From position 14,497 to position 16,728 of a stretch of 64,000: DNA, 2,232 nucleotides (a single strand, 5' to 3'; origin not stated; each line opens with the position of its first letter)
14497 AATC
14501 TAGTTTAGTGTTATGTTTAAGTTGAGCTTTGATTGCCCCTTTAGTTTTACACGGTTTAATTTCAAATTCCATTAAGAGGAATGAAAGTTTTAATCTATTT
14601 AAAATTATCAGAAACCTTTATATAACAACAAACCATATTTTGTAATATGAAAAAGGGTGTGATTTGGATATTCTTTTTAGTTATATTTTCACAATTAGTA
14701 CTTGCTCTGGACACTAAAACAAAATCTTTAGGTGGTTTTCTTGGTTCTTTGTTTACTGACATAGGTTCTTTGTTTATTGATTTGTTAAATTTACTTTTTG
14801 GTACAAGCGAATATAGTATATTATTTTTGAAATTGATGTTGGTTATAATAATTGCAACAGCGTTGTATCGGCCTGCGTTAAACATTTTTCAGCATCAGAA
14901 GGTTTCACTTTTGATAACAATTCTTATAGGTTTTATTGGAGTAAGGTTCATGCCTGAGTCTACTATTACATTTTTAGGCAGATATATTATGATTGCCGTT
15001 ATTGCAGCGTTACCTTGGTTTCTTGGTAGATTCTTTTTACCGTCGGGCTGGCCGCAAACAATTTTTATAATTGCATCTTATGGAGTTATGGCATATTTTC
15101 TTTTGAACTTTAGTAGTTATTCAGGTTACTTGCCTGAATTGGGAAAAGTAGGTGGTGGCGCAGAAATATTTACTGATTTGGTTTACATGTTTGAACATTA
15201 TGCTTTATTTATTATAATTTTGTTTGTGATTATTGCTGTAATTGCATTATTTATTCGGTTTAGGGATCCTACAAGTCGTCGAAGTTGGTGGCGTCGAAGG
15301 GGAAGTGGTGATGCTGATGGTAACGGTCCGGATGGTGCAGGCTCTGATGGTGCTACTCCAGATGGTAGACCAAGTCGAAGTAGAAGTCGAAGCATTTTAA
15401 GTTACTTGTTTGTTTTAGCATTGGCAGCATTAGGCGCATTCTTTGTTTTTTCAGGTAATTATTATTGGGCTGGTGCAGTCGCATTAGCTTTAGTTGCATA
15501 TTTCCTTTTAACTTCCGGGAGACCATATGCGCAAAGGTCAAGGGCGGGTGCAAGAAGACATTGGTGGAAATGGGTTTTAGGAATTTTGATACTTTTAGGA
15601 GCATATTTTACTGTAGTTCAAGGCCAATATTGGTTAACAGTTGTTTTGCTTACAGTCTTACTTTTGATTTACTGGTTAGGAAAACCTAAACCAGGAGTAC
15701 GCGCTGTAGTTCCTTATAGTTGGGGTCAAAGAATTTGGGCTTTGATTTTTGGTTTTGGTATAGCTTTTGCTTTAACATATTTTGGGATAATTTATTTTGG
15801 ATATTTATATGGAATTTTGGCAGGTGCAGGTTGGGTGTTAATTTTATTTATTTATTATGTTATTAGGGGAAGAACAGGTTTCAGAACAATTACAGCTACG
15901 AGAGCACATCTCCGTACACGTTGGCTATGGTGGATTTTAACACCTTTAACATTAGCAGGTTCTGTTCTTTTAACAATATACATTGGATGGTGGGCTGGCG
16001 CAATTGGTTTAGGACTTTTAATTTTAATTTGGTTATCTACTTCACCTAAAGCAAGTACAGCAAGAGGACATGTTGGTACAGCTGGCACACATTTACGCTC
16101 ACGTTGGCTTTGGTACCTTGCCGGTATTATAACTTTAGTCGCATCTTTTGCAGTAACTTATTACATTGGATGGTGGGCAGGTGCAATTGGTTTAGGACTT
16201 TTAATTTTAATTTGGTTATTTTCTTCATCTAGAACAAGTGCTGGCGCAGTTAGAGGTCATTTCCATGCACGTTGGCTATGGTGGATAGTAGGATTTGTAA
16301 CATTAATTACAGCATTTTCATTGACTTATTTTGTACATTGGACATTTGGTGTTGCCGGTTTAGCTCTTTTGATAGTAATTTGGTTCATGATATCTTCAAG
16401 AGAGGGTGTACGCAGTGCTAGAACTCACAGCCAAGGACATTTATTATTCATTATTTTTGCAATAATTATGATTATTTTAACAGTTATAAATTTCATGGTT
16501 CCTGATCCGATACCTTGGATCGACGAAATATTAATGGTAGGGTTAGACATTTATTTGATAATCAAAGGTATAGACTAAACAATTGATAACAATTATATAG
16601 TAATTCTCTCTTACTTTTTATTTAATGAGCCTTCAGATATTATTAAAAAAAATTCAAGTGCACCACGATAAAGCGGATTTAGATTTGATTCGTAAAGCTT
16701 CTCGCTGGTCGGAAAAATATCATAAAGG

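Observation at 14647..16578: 643-aa polytopic membrane protein composed of tandem Trp-rich two-helix repeats (RxRWLWW......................) with Arg/His-rich loops, encoded by near-identical DNA repeats of about 170-180 bp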

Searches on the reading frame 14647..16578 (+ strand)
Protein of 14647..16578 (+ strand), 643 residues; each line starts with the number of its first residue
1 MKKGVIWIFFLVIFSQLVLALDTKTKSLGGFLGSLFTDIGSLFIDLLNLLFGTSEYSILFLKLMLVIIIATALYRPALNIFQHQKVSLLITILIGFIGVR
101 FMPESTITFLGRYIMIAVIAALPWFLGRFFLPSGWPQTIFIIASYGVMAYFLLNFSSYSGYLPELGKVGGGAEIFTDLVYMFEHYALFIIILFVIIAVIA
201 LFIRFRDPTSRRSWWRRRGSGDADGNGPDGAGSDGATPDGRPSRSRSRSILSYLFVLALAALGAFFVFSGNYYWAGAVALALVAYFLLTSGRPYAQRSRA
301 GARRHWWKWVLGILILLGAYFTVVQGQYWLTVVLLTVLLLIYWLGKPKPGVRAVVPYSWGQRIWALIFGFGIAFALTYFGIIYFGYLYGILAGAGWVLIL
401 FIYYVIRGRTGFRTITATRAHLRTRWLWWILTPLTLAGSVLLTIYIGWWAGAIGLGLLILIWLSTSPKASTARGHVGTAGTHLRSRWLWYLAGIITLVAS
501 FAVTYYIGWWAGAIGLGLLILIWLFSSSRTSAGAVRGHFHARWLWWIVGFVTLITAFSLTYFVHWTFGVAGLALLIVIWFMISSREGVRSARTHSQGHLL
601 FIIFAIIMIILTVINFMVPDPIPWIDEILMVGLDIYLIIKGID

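Call 6: search_protein_families(library=pfam, proteins=[window:14647-16578:+], max_evalue=1)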
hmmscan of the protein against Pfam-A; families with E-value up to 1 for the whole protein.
window:14647-16578:+ (643 aa): 2 families
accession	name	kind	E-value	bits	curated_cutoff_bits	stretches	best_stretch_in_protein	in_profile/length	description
PF19611.4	DUF6116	-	0.0016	18.8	27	1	611-634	17-39/50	Family of unknown function (DUF6116)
PF05106.17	Phage_holin_3_1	-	0.078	13.9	23.8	1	39-104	25-90/99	Phage holin family (Lysis protein S)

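Call 7: search_protein_families(library=ncbifam, proteins=[window:14647-16578:+], max_evalue=1)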
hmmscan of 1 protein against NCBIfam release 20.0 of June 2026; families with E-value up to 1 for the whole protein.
window:14647-16578:+ (643 aa): 0 families

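Call 9: find_homologous_proteins(query=window:14647-16578:+, max_evalue=0.001)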
Query window:14647-16578:+ (643 aa): 3 proteins with E <= 0.001 among 8000 candidates.
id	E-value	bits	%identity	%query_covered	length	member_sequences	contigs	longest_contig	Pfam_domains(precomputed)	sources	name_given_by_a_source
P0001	0.0e+0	1399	100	100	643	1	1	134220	-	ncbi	ncbi:MAG: hypothetical protein ABIF40_03775 [archaeon]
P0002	1.0e-249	849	57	93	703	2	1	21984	-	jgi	-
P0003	2.5e-86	309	36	76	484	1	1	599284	-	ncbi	-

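Call 14: find_encoding_contigs(protein=P0002, flank=8000, max_places=4)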
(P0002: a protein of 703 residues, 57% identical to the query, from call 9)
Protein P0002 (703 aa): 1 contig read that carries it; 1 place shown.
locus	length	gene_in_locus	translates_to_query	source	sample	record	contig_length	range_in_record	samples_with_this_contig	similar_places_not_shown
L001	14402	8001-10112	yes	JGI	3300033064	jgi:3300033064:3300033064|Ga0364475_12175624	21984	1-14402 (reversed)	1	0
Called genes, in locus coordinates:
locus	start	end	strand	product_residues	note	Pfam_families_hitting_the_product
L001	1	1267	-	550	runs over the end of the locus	PF18262:PhetRS_B1 (weak), PF01409:tRNA-synt_2d (weak), PF03484:B5, PF17759:tRNA_synthFbeta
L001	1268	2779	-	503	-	PF01409:tRNA-synt_2d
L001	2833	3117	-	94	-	-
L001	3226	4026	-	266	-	PF01978:TrmB, PF11495:TrmB_EBD_N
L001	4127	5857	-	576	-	PF12698:ABC2_membrane_3, PF01061:ABC2_membrane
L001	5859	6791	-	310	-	PF00005:ABC_tran, PF13304:AAA_21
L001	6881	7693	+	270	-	PF06550:SPP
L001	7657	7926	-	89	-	-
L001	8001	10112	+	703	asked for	-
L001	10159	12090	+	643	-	PF13328:HD_4, PF01966:HD, PF04607:RelA_SpoT, PF02824:TGS, PF28438:RelA_RIS, PF13291:ACT_4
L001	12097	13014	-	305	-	PF13462:Thioredoxin_4, PF13098:Thioredoxin_2 (weak), PF01323:DSBA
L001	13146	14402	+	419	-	?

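Call 15: find_encoding_contigs(protein=P0003, flank=8000, max_places=4)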
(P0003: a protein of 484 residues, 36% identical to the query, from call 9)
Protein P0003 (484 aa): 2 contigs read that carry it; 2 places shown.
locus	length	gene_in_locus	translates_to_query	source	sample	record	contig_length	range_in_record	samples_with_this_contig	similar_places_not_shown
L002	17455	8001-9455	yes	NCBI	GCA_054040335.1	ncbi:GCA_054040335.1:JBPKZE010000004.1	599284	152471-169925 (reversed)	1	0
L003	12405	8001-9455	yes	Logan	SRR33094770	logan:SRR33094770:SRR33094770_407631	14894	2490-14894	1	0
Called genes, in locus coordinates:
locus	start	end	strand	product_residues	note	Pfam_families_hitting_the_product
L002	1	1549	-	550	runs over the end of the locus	PF18262:PhetRS_B1 (weak), PF03483:B3_4 (weak), PF01409:tRNA-synt_2d (weak), PF03484:B5, PF17759:tRNA_synthFbeta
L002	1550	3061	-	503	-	PF01409:tRNA-synt_2d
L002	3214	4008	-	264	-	PF01978:TrmB, PF11495:TrmB_EBD_N, PF13091:PLDc_2 (faint)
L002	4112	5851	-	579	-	PF12679:ABC2_membrane_2, PF12698:ABC2_membrane_3, PF01061:ABC2_membrane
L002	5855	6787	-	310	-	PF00005:ABC_tran, PF13304:AAA_21, PF13732:DrrA1-3_C (weak)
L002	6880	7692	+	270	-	PF06550:SPP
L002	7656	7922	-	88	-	-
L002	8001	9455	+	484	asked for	-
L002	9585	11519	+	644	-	PF13328:HD_4, PF01966:HD, PF04607:RelA_SpoT, PF02824:TGS, PF28438:RelA_RIS, PF13291:ACT_4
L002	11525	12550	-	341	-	-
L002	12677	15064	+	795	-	PF00133:tRNA-synt_1, PF01406:tRNA-synt_1e (faint), PF09334:tRNA-synt_1g, PF13603:tRNA-synt_1_2 (faint), PF08264:Anticodon_1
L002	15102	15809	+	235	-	-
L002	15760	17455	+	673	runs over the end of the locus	-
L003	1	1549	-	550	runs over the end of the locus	PF18262:PhetRS_B1 (weak), PF03483:B3_4 (weak), PF01409:tRNA-synt_2d (weak), PF03484:B5, PF17759:tRNA_synthFbeta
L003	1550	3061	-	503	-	PF01409:tRNA-synt_2d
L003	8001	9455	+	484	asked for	-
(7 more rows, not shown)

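Call 20: search_protein_families(library=pfam, proteins=[P0003, P0002], max_evalue=10)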
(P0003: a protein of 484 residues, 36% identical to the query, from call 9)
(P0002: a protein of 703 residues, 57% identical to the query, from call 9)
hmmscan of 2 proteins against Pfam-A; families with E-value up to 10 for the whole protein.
P0003 (484 aa): 1 family
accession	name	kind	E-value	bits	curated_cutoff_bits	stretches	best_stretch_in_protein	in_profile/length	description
PF19611.4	DUF6116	-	3.7e-05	24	27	1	444-475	10-41/50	Family of unknown function (DUF6116)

P0002 (703 aa): 2 families
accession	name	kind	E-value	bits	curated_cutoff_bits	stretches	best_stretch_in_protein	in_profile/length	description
PF19611.4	DUF6116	-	0.00072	19.9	27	1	671-694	17-39/50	Family of unknown function (DUF6116)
PF14812.11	PBP1_TM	-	0.28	11.9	27.8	0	459-479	63-83/85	Transmembrane domain of transglycosylase PBP1 at N-terminal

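Call 21: search_solved_structures(query=A1, max_evalue=10)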
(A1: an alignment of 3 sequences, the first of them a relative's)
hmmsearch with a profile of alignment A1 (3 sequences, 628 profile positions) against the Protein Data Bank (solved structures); distinct sequences matched with E-value up to 10: 0.

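Call 26: find_related_loci(query=A1, collection=genome_contigs, flank=6000)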
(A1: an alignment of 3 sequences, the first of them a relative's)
Query A1 (643 aa) in genome_contigs; peptide patterns used: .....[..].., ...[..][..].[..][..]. (x = any residue, [..] = any of these).
129 stretches matched a pattern; 3 encode a relative of the query (tblastn E <= 1e-3); 3 distinct loci.
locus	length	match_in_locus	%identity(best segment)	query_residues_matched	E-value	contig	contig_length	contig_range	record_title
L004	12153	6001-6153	41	580-630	1e-6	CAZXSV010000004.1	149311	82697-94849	MAG TPA_asm: uncultured Acidobacteriota bacterium isolate SRP192927_co7_610 genome assembly, contig: NODE_89_length_1493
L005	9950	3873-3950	58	606-631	2e-5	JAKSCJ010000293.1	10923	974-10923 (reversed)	MAG: Lysobacterales bacterium isolate MAG.282 k141_1900148, whole genome shotgun sequence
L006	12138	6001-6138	39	585-630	3e-5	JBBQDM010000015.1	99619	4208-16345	MAG: Vicinamibacterales bacterium isolate Co_metawrap_1169 Cmw_1169_k141_1234027_length_99619_cov_15.9994, whole genome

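Call 33: predict_structure(alignment_id=A1)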
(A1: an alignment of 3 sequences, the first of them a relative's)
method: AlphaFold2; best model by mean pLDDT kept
length: 643 residues; sequences in the alignment: 3
mean_pLDDT: 46.2   pTM: 0.27
mean pLDDT of the five models: 46.2, 44.1, 42.5, 40.7, 40.5
residues with pLDDT >= 90: 0; 70-90: 14; 50-70: 203; < 50: 426
segments of 3 or more residues with pLDDT < 50: 1-11, 14-52, 146-251, 287-304, 345-364, 377-381, 383-385, 387-389, 407-600, 615-623, 640-643
pLDDT, mean of each block of 10 residues (from residue 1): 41 46 39 41 48 56 67 66 70 70 59 54 56 56 50 43 39 40 40 42 36 34 31 28 35 53 54 55 51 35 48 62 58 61 46 40 48 50 48 55 47 35 40 41 37 44 39 38 41 44 34 45 39 35 44 41 37 43 35 41 54 48 50 54 34
secondary structure, 60 per line:
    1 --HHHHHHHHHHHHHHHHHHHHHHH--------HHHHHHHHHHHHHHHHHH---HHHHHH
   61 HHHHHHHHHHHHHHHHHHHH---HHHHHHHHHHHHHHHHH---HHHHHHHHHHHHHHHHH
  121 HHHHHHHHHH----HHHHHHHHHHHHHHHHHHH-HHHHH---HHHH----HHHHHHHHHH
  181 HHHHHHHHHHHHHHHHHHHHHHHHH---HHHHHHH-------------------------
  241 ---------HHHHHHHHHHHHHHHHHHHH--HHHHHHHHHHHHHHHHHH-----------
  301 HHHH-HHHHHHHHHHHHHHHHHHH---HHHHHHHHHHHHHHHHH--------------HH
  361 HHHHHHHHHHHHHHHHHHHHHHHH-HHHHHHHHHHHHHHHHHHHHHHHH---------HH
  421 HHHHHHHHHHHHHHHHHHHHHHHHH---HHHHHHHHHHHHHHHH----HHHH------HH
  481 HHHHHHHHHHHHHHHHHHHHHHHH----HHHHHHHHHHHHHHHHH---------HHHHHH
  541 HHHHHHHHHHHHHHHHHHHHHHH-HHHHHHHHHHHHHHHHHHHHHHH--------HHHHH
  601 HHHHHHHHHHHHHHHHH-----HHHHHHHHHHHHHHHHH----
elements in order (helices of 4 or more, strands of 3 or more residues): H3-25 H34-51 H55-80 H84-100 H104-130 H135-153 H155-159 H163-166 H171-205 H209-215 H250-269 H272-289 H301-304 H306-324 H328-344 H359-384 H386-409 H419-445 H449-464 H469-472 H479-504 H509-525 H535-563 H565-587 H596-617 H623-639

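Call 34: search_protein_representatives(protein=window:14647-16578:+)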
Query: 643 residues. Proteins with E-value up to 0.001 (for the whole library): 18; up to 1e-10: 1; up to 1e-30: 1. The best 18 are listed.
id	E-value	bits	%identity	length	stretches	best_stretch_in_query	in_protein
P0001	0.0e+00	1399.2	100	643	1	1-643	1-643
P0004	2.4e-09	52.7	30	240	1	33-231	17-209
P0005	6.8e-09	51.2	28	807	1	40-231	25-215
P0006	9.6e-08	47.4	31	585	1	31-207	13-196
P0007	3.4e-07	45.6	28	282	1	46-204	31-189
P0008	1.2e-06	43.8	31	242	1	31-205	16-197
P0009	7.9e-06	41.1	51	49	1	600-642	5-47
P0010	1.9e-05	39.8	25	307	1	45-215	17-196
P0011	4.0e-05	38.8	32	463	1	46-206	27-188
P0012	6.2e-05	38.1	31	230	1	43-208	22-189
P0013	6.3e-05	38.1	31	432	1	47-203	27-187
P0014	9.5e-05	37.5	30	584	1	42-201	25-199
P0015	1.3e-04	37.1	25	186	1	46-204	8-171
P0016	1.3e-04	37.1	27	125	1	46-159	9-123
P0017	2.2e-04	36.3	29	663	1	57-203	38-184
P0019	3.9e-04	35.5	51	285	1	605-641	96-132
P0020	8.3e-04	34.4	26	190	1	47-202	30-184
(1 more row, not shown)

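Call 38: search_protein_families(library=pfam, proteins=[P0004, P0005, P0006, P0010, P0013, P0017, P0019, P0020, P0009], max_evalue=0.1)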
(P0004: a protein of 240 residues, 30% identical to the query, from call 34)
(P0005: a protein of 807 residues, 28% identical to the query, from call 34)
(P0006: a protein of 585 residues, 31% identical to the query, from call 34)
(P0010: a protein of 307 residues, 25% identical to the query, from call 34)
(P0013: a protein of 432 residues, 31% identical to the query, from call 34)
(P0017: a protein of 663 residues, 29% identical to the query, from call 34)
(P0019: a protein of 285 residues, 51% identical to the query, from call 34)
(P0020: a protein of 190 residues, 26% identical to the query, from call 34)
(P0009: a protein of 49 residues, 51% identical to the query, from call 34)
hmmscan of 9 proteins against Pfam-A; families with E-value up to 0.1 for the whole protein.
P0004 (240 aa): 0 families

P0005 (807 aa): 0 families

P0006 (585 aa): 0 families

P0010 (307 aa): 1 family
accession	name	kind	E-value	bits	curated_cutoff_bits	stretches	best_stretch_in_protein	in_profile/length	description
PF17359.7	DUF5385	-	0.0012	19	25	1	168-279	8-119/217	Family of unknown function (DUF5385)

P0013 (432 aa): 0 families

P0017 (663 aa): 0 families

P0019 (285 aa): 1 family
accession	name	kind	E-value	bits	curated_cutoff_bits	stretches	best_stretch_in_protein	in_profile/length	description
PF19611.4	DUF6116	-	0.002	18.5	27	1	104-133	19-46/50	Family of unknown function (DUF6116)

P0020 (190 aa): 0 families

P0009 (49 aa): 1 family
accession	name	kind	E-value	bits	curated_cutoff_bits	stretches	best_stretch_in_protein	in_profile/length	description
PF19611.4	DUF6116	-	0.014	15.8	27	1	15-43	16-43/50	Family of unknown function (DUF6116)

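Call 41: find_encoding_contigs(protein=P0005, flank=7000, max_places=3)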
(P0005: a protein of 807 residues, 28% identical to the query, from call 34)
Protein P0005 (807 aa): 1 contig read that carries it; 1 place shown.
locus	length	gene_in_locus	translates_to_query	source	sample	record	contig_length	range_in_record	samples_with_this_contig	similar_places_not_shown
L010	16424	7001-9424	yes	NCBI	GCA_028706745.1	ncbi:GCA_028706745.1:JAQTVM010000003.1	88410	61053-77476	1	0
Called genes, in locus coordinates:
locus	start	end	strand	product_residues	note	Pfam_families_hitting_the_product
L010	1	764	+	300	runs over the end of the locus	-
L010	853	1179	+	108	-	-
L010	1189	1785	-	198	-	PF00827:Ribosomal_L15e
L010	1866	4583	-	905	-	-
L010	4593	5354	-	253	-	-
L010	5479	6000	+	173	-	-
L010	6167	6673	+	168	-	-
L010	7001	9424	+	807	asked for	-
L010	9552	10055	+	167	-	PF01909:NTP_transf_2, PF18765:Polbeta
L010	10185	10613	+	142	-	-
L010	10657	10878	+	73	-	-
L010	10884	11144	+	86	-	PF05016:ParE_toxin (weak)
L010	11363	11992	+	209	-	-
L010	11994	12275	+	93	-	-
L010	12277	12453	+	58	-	-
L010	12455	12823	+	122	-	-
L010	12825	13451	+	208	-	-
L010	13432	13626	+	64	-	-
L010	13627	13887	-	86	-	-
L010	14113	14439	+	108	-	-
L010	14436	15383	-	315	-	PF00899:ThiF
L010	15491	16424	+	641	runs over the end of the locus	PF13328:HD_4, PF01966:HD, PF04607:RelA_SpoT, PF02824:TGS, PF28438:RelA_RIS, PF13291:ACT_4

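Call 43: find_encoding_contigs(protein=P0006, flank=6000, max_places=2)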
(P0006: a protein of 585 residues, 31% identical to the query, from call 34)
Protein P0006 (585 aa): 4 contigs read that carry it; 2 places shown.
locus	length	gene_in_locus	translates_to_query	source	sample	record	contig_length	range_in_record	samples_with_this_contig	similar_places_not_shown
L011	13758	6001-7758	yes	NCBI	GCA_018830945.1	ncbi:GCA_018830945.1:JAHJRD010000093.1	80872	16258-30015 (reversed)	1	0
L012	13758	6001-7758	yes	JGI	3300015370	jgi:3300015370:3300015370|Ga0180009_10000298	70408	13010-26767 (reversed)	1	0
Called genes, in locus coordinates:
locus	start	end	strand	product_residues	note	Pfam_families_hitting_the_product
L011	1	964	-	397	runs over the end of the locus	PF01970:TctA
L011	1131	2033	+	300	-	PF00614:PLDc (faint), PF13091:PLDc_2, PF07894:SACK1 (faint), PF13091:PLDc_2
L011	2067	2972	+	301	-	-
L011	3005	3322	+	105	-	-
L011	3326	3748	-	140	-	-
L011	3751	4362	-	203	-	PF00827:Ribosomal_L15e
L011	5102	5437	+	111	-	-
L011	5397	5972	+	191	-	PF22014:DUF6932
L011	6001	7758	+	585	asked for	-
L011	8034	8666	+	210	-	PF01909:NTP_transf_2, PF18765:Polbeta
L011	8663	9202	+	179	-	-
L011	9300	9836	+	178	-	PF01909:NTP_transf_2, PF18765:Polbeta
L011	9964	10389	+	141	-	-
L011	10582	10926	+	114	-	-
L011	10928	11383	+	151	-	-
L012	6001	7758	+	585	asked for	-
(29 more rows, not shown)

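Call 44: find_encoding_contigs(protein=P0004, flank=6000, max_places=2)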
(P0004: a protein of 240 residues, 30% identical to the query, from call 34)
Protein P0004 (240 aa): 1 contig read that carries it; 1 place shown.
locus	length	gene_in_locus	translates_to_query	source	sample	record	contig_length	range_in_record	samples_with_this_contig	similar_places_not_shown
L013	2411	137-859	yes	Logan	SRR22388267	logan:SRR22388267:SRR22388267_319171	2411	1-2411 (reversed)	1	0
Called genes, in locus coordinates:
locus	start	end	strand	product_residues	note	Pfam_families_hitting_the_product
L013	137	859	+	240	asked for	-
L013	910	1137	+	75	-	-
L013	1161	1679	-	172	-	-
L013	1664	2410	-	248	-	?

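Call 45: find_encoding_contigs(protein=P0017, flank=6000, max_places=2)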
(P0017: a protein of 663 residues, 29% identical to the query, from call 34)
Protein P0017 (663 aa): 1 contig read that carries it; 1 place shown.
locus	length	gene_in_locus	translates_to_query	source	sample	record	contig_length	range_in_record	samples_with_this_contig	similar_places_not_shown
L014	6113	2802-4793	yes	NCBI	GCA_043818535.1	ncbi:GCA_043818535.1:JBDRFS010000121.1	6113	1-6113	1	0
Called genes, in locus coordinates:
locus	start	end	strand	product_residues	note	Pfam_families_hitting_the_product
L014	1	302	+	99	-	?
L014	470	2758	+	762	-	PF00082:Peptidase_S8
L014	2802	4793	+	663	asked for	-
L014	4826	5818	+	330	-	PF02272:DHHA1 (weak)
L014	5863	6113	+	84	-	?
